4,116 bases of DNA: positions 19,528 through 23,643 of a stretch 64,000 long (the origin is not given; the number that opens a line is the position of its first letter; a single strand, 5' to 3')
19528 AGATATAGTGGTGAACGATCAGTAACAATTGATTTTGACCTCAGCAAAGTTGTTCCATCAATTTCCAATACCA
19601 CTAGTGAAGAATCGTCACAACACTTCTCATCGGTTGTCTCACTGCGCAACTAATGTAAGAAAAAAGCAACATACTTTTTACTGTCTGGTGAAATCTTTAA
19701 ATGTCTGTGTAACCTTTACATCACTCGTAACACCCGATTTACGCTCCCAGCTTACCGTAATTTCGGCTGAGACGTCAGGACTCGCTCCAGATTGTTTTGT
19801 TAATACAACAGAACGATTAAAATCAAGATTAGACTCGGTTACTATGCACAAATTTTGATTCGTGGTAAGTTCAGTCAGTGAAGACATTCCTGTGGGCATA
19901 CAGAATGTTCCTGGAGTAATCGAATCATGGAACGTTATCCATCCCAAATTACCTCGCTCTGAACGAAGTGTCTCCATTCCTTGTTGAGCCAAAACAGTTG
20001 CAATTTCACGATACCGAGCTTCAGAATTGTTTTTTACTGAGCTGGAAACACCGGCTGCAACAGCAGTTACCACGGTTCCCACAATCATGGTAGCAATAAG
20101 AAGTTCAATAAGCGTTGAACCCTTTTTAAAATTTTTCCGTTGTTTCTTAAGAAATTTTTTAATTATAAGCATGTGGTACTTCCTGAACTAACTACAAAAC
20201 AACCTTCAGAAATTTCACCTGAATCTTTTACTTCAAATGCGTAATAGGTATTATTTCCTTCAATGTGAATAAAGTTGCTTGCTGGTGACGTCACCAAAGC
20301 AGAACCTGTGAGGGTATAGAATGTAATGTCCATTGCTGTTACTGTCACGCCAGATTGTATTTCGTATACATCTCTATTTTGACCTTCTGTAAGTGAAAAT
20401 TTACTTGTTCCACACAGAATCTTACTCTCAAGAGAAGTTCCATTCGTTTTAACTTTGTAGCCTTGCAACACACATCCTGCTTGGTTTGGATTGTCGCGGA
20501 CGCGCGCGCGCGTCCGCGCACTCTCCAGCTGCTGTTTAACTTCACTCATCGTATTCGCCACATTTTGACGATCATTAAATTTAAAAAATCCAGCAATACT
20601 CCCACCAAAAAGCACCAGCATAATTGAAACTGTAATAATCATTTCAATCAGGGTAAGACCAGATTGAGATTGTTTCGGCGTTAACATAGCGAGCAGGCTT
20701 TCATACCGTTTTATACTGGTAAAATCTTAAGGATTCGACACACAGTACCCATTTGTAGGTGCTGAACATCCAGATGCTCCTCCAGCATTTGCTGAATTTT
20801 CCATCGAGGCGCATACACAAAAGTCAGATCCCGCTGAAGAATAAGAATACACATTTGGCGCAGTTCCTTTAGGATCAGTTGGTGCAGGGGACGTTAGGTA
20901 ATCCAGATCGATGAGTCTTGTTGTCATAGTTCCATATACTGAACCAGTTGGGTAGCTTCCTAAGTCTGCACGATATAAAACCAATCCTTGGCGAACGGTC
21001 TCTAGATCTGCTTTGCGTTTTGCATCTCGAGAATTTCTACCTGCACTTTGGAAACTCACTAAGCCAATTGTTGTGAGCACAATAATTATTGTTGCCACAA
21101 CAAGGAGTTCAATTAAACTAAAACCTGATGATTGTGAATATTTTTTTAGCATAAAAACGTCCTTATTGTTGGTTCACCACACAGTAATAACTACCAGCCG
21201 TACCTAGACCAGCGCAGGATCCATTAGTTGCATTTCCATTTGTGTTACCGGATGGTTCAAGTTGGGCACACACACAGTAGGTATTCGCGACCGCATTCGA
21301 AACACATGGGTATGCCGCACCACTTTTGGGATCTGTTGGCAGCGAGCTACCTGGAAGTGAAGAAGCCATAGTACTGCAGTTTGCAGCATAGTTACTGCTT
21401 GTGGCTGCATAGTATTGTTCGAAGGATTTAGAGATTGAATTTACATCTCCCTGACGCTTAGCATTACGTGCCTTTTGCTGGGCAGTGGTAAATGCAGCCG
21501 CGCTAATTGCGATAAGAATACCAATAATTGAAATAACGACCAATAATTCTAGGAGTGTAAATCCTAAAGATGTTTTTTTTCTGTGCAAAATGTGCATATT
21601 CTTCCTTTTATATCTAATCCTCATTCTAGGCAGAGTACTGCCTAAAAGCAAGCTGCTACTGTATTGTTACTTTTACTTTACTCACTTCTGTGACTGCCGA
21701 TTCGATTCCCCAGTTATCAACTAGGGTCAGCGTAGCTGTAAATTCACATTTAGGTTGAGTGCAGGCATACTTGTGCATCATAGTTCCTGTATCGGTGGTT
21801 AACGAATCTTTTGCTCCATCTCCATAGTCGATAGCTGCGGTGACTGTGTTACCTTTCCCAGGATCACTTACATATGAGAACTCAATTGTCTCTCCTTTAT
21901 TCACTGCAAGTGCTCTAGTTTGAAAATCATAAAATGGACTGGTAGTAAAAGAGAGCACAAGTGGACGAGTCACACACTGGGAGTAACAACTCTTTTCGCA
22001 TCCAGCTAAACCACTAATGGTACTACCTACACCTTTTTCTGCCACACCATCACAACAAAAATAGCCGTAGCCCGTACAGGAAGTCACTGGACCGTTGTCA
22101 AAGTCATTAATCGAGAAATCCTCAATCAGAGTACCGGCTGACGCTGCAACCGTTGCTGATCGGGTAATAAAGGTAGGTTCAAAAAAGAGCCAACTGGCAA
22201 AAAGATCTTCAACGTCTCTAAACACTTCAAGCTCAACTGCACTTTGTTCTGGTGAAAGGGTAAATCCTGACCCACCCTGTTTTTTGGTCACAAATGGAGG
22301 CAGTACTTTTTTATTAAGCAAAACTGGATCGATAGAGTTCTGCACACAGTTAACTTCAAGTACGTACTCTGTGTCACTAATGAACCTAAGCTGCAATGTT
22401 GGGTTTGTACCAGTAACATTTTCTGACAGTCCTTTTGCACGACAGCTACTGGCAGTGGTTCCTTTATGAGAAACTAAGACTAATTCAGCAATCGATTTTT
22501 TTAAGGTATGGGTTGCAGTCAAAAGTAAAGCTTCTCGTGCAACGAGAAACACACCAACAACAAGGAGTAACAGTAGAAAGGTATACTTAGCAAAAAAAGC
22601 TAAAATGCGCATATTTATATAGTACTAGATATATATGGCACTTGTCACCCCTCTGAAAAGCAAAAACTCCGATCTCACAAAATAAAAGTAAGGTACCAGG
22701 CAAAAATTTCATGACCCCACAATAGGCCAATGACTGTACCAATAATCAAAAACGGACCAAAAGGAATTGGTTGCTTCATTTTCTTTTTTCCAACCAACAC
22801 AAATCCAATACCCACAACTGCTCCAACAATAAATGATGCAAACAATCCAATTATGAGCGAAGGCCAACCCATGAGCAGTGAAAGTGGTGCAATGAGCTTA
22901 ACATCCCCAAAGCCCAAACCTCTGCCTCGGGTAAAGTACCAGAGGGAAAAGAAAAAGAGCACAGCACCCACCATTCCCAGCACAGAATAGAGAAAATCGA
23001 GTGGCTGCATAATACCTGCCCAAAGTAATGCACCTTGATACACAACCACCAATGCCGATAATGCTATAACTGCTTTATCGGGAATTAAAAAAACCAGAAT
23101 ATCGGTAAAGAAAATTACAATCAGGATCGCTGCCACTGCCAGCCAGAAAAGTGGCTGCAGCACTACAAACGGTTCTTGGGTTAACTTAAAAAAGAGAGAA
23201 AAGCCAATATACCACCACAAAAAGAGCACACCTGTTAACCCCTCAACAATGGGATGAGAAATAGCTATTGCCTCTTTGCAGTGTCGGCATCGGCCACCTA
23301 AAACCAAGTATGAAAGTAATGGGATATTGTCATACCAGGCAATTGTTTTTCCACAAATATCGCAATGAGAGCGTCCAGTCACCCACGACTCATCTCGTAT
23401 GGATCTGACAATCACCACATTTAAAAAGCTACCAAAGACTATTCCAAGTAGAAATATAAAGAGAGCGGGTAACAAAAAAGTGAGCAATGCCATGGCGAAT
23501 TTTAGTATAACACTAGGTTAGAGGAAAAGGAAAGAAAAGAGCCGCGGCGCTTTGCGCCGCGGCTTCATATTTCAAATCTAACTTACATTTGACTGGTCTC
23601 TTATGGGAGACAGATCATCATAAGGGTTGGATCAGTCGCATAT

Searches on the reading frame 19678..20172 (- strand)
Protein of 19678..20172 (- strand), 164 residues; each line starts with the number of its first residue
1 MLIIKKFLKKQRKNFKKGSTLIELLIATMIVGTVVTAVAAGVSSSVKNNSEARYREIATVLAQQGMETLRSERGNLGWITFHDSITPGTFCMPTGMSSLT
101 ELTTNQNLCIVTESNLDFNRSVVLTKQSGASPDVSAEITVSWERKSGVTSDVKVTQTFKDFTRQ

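Call 84: search_protein_families(library=pfam, max_evalue=0.001, proteins=[window:19678-20172:-])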
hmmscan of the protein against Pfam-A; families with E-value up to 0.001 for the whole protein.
window:19678-20172:- (164 aa): 1 family
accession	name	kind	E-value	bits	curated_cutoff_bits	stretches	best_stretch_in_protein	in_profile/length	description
PF07963.17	N_methyl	-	6.9e-05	22.7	21.2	1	16-38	4-26/27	Prokaryotic N-terminal methylation motif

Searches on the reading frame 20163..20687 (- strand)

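Call 84: search_protein_families(library=pfam, max_evalue=0.001, proteins=[window:20163-20687:-])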
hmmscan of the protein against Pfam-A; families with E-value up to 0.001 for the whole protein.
window:20163-20687:- (174 aa): 1 family
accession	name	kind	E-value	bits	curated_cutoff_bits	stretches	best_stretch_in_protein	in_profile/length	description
PF07963.17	N_methyl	-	1.2e-05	25.1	21.2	1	7-29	3-25/27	Prokaryotic N-terminal methylation motif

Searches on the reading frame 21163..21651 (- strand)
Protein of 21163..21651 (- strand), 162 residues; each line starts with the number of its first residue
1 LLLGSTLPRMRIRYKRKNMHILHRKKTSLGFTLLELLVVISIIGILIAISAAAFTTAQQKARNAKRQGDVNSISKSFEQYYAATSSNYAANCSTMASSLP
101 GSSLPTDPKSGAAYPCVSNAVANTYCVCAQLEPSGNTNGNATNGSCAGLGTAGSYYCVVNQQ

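Call 84: search_protein_families(library=pfam, max_evalue=0.001, proteins=[window:21163-21651:-])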
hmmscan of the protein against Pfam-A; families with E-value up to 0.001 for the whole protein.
window:21163-21651:- (162 aa): 1 family
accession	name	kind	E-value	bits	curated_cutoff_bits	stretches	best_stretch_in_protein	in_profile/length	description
PF07963.17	N_methyl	-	3.9e-07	29.8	21.2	1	27-50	3-26/27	Prokaryotic N-terminal methylation motif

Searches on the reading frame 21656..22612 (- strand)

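Call 84: search_protein_families(library=pfam, max_evalue=0.001, proteins=[window:21656-22612:-])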
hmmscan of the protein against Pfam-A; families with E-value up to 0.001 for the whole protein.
window:21656-22612:- (318 aa): 1 family
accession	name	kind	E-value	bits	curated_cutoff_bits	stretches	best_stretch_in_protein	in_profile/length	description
PF18911.6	PKD_4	-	0.0002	21.8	27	1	231-315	8-85/85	PKD domain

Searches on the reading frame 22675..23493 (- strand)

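Call 84: search_protein_families(library=pfam, max_evalue=0.001, proteins=[window:22675-23493:-])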
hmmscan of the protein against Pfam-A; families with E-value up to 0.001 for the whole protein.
window:22675-23493:- (272 aa): 2 families
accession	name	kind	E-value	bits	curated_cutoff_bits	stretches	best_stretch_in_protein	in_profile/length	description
PF06750.18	A24_N_bact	-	1.8e-30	105.3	23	1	15-96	1-82/84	Bacterial Peptidase A24 N-terminal domain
PF01478.23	Peptidase_A24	-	4.7e-13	49.9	26.5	1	119-229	2-104/104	Type IV leader peptidase family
